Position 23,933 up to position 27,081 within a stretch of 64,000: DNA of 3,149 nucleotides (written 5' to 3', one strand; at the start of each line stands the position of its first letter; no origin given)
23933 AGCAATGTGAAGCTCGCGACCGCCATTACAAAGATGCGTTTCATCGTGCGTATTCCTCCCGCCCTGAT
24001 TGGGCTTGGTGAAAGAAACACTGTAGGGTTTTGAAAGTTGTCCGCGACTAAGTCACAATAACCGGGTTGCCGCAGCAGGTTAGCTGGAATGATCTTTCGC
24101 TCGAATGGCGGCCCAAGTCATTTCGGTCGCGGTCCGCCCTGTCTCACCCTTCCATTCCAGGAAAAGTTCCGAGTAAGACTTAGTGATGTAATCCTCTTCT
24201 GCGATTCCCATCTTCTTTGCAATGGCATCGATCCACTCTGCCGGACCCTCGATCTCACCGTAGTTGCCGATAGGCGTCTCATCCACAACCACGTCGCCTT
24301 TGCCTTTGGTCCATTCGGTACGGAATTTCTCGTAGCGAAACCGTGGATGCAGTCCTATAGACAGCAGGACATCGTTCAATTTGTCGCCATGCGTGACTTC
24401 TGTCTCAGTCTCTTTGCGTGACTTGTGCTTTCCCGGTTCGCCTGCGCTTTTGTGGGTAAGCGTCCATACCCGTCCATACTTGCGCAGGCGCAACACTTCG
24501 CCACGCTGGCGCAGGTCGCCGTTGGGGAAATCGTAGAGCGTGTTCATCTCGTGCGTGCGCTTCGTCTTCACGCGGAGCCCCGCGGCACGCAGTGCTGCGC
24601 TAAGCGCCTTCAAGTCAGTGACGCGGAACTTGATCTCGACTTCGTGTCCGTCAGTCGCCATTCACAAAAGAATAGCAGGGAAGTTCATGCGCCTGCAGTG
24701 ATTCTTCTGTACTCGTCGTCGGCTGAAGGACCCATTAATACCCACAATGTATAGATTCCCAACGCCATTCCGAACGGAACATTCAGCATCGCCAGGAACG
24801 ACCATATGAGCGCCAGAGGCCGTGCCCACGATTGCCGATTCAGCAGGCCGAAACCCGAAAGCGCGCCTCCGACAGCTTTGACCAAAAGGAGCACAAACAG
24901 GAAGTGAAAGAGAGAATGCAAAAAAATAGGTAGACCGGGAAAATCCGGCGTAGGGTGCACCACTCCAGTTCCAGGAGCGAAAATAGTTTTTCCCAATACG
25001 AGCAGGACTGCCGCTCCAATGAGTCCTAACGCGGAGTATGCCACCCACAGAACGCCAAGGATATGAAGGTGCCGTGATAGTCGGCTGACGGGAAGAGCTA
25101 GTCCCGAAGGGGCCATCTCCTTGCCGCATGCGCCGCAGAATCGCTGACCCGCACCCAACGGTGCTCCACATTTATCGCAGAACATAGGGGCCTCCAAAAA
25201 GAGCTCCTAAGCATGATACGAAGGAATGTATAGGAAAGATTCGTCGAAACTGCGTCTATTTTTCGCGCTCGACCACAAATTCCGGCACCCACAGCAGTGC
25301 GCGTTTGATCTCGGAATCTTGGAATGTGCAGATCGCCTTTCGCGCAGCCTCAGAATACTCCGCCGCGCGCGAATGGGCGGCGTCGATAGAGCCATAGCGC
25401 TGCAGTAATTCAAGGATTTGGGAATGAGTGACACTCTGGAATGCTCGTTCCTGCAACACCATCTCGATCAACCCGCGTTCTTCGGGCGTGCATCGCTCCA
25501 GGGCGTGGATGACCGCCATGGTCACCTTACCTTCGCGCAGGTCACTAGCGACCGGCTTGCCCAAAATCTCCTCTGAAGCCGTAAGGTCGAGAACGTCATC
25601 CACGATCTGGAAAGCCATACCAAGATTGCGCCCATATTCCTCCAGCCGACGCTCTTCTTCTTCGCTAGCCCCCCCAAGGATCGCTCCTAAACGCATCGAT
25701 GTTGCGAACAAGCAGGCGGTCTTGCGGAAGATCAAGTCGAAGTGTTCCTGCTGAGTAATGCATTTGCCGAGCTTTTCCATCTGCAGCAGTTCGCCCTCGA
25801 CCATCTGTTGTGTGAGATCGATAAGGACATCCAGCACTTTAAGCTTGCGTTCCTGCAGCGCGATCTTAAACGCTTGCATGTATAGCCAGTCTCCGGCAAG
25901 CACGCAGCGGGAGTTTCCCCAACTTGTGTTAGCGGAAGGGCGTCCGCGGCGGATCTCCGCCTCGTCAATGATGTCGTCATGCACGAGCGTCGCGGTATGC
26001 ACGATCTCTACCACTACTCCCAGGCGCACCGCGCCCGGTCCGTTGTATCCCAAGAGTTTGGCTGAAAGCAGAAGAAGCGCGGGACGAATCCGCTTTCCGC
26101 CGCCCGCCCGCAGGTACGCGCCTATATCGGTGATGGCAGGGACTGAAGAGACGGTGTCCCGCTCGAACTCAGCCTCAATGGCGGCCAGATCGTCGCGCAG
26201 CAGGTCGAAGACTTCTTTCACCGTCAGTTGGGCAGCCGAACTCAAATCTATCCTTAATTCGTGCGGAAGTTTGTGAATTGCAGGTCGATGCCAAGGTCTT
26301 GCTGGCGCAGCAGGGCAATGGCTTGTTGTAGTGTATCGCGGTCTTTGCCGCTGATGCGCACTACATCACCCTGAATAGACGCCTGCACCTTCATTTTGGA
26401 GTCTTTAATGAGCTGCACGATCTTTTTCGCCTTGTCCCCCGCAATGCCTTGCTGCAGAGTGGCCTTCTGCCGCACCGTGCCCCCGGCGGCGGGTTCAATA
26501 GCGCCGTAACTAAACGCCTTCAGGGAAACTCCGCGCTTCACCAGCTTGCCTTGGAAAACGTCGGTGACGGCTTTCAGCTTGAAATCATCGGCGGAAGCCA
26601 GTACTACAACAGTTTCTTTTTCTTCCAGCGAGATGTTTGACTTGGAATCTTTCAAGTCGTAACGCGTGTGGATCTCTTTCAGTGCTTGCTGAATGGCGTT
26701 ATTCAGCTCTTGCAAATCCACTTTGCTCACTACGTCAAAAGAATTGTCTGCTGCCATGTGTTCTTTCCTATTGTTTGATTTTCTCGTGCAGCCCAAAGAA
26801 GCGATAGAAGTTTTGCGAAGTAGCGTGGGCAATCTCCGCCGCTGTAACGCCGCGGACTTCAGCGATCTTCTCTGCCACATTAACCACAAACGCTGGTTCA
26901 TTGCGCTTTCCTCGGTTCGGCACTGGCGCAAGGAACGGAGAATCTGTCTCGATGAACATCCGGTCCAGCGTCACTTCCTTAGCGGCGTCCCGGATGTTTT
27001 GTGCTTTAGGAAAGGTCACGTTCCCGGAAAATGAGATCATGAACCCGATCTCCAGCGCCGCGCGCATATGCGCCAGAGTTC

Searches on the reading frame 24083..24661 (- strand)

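Call 38: search_protein_families(library=pfam, proteins=[window:24083-24661:-], max_evalue=0.00001)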
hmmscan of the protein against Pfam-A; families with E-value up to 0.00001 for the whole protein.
window:24083-24661:- (193 aa): 1 family
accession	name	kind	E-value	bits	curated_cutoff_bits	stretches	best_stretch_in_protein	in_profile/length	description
PF01928.26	CYTH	-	1.9e-16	60.8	23.2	1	6-163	2-179/179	CYTH domain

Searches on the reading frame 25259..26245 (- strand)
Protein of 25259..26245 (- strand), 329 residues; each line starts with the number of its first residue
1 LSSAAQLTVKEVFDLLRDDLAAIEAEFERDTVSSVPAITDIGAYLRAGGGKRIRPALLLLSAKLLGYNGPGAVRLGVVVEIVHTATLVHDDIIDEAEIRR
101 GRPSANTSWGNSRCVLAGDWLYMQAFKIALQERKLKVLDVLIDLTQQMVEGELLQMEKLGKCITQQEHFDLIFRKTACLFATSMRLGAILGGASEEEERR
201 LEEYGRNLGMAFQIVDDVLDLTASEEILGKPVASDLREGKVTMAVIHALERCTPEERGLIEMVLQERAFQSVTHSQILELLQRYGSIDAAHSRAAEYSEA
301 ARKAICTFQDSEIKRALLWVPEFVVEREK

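Call 38: search_protein_families(library=pfam, proteins=[window:25259-26245:-], max_evalue=0.00001)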
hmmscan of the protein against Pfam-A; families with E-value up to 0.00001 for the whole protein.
window:25259-26245:- (329 aa): 1 family
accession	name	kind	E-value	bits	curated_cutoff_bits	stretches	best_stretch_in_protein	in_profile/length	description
PF00348.22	polyprenyl_synt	-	1.5e-72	244.3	27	1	37-270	3-240/251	Polyprenyl synthetase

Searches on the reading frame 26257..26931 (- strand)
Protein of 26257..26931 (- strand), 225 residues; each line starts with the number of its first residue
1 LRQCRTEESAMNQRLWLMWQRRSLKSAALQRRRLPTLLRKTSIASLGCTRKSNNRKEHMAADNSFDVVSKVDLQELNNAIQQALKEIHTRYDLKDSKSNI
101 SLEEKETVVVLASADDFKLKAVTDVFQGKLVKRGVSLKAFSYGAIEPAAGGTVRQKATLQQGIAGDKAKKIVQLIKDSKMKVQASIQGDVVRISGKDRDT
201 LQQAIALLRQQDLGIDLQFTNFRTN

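Call 38: search_protein_families(library=pfam, proteins=[window:26257-26931:-], max_evalue=0.00001)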
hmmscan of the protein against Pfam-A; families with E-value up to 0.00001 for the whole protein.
window:26257-26931:- (225 aa): 1 family
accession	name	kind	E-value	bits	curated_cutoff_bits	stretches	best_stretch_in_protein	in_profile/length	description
PF04461.18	DUF520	-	2.7e-65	219.9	23.2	1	63-223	1-161/161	Protein of unknown function (DUF520)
